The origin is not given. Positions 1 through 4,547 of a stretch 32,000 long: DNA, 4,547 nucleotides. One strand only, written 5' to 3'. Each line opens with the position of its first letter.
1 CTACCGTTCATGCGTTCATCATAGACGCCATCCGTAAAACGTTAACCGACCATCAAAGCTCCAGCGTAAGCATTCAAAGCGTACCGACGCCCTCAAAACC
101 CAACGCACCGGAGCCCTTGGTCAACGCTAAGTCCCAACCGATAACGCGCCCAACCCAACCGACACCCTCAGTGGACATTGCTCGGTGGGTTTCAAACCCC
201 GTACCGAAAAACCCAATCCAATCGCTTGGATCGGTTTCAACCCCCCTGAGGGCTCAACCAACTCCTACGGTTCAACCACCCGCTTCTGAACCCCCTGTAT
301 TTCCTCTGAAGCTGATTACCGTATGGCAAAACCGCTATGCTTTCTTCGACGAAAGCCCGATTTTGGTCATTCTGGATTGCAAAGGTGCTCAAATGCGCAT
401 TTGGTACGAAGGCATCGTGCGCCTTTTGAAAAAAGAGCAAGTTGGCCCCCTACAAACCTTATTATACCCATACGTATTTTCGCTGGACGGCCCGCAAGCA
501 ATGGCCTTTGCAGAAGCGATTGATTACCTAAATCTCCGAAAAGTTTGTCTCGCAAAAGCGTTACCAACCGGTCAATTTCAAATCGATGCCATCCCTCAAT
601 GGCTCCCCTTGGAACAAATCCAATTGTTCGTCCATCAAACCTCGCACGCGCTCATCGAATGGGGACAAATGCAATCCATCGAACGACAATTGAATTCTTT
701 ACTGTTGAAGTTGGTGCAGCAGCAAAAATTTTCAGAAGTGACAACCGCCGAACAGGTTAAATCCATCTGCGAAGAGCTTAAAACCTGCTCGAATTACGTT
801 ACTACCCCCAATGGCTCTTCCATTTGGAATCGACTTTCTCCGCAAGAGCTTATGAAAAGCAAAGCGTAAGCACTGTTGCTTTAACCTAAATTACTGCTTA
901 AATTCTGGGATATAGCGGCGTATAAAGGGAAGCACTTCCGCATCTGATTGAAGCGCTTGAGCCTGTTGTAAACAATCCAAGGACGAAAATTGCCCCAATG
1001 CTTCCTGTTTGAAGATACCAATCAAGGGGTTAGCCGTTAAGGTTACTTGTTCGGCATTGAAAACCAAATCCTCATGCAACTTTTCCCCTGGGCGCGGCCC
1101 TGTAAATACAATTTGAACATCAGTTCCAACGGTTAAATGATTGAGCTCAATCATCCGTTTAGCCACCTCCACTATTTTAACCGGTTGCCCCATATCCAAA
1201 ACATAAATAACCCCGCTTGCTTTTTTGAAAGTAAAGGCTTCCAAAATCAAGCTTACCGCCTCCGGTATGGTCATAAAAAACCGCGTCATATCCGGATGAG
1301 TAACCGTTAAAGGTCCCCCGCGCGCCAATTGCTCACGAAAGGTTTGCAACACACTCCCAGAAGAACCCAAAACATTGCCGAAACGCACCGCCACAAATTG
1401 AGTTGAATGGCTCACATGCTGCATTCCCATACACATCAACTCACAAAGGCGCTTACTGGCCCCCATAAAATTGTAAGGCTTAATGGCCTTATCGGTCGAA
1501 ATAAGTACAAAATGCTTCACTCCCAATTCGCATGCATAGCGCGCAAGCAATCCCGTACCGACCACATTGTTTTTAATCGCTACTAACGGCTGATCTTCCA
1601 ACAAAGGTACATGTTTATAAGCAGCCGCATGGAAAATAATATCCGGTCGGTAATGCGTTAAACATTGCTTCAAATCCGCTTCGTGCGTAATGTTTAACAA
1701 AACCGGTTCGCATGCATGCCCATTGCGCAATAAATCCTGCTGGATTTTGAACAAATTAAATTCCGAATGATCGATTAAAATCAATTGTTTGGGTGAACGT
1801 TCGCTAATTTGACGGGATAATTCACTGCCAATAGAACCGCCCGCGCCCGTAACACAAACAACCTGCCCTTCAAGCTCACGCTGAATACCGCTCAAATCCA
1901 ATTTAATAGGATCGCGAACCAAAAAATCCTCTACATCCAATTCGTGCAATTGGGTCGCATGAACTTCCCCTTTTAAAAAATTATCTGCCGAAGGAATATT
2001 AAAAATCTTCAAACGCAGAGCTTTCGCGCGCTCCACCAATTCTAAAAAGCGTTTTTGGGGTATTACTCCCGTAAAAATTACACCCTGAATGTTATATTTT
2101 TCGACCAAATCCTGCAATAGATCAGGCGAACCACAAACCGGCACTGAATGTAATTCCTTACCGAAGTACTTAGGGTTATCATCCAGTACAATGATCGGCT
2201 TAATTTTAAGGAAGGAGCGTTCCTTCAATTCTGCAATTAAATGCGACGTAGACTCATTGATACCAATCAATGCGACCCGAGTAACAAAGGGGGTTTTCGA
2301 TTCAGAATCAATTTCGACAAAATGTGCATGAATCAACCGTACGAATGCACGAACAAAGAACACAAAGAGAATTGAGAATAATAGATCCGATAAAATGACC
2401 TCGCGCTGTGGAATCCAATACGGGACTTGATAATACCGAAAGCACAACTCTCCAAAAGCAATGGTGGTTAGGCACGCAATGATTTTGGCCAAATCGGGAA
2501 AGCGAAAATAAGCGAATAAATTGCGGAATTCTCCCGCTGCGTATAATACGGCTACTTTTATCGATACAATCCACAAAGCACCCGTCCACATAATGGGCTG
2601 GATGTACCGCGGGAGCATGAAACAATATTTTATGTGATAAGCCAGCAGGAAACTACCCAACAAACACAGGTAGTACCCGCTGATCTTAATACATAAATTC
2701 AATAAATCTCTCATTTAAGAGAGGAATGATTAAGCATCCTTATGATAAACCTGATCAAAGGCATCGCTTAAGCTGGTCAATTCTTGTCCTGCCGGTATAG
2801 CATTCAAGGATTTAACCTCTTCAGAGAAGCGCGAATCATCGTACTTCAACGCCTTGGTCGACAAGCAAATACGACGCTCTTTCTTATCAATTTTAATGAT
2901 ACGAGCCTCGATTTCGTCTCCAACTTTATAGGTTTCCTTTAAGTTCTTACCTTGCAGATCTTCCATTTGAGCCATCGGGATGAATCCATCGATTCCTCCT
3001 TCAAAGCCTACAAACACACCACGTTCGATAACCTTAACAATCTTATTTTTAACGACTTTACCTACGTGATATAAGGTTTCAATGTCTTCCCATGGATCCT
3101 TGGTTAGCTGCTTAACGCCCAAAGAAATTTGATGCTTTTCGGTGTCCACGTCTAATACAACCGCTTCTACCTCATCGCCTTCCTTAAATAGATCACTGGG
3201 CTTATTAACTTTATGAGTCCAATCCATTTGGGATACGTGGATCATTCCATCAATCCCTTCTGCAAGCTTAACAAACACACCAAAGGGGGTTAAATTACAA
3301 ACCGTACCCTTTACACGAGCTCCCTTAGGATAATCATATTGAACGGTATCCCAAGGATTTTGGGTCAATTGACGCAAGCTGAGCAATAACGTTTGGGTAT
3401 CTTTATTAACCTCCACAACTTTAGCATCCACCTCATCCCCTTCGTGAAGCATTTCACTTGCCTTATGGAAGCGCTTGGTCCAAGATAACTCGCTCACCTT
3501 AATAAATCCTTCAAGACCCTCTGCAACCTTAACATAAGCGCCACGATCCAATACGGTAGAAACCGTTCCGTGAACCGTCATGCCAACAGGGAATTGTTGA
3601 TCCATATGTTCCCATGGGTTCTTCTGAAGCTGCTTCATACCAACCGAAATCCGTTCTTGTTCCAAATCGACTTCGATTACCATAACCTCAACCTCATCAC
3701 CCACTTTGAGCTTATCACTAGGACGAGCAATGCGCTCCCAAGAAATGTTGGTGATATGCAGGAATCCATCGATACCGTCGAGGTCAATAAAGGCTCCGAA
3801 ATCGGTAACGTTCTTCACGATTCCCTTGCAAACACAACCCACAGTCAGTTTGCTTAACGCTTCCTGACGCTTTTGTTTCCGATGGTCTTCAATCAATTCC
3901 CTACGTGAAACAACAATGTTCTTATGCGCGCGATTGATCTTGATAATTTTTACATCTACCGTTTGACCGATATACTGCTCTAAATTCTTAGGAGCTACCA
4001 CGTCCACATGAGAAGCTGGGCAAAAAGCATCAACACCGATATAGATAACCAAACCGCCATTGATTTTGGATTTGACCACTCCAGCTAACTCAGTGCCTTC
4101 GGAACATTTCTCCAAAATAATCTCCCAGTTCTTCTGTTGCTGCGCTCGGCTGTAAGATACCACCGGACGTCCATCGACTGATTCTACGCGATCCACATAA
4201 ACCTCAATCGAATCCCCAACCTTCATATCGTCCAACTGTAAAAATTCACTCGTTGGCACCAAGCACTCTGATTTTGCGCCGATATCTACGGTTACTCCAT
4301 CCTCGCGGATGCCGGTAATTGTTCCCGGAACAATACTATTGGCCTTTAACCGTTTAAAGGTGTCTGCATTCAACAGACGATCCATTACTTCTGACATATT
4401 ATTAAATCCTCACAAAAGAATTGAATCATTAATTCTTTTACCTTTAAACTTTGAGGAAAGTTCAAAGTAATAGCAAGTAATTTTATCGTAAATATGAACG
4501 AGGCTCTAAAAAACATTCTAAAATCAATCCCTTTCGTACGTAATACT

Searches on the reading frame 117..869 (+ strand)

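Call 80: search_protein_families(library=pfam, proteins=[window:117-869:+], max_evalue=0.00001)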
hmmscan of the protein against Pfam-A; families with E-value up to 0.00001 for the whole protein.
window:117-869:+ (250 aa): 1 family
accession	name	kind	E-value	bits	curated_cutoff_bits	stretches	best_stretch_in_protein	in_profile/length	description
PF08676.16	MutL_C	-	7.9e-11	42.3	25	1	69-205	3-136/142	MutL C terminal dimerisation domain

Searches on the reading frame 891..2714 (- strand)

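Call 80: search_protein_families(library=pfam, proteins=[window:891-2714:-], max_evalue=0.00001)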
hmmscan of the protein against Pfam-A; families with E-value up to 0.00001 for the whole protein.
window:891-2714:- (607 aa): 4 families
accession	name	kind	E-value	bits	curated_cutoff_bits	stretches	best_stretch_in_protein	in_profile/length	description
PF02719.21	Polysacc_synt_2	-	3.3e-103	345.4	20.2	1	286-563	1-286/293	Polysaccharide biosynthesis protein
PF01370.27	Epimerase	-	1.9e-19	70.5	20.9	1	286-498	1-229/240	NAD dependent epimerase/dehydratase family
PF04321.23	RmlD_sub_bind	-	1.3e-13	51.1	27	1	286-471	3-175/287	RmlD substrate binding domain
PF16363.11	GDP_Man_Dehyd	-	3.4e-11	43.6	27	1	288-408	2-130/332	GDP-mannose 4,6 dehydratase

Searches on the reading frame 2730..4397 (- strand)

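Call 80: search_protein_families(library=pfam, proteins=[window:2730-4397:-], max_evalue=0.00001)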
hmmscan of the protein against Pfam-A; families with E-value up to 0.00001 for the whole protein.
window:2730-4397:- (555 aa): 7 families
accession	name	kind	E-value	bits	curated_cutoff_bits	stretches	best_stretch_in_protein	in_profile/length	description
PF00575.29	S1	-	9e-93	305.2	22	6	184-255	2-74/74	S1 RNA binding domain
PF23459.1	S1_RRP5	-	1.1e-31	109.6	27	2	358-426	3-70/72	RRP5 S1 domain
PF21710.3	Spt6_S1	-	6.8e-24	84.4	27.5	0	441-514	12-86/91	Spt6, S1/OB domain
PF17092.11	PCB_OB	-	1.2e-10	42.5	27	0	262-326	21-96/111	Penicillin-binding protein OB-like domain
PF25522.1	OB_cyt-4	-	1.2e-08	35.7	27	0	466-511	26-72/77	Mitochondrial protein cyt-4, OB-fold domain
PF13509.12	S1_2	-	4e-08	33.7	21.8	0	26-68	8-48/61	S1 domain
PF24685.1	OB_RRP5_4th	-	1.7e-07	31.6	31.5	0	469-504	37-72/92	RRP5 OB-fold domain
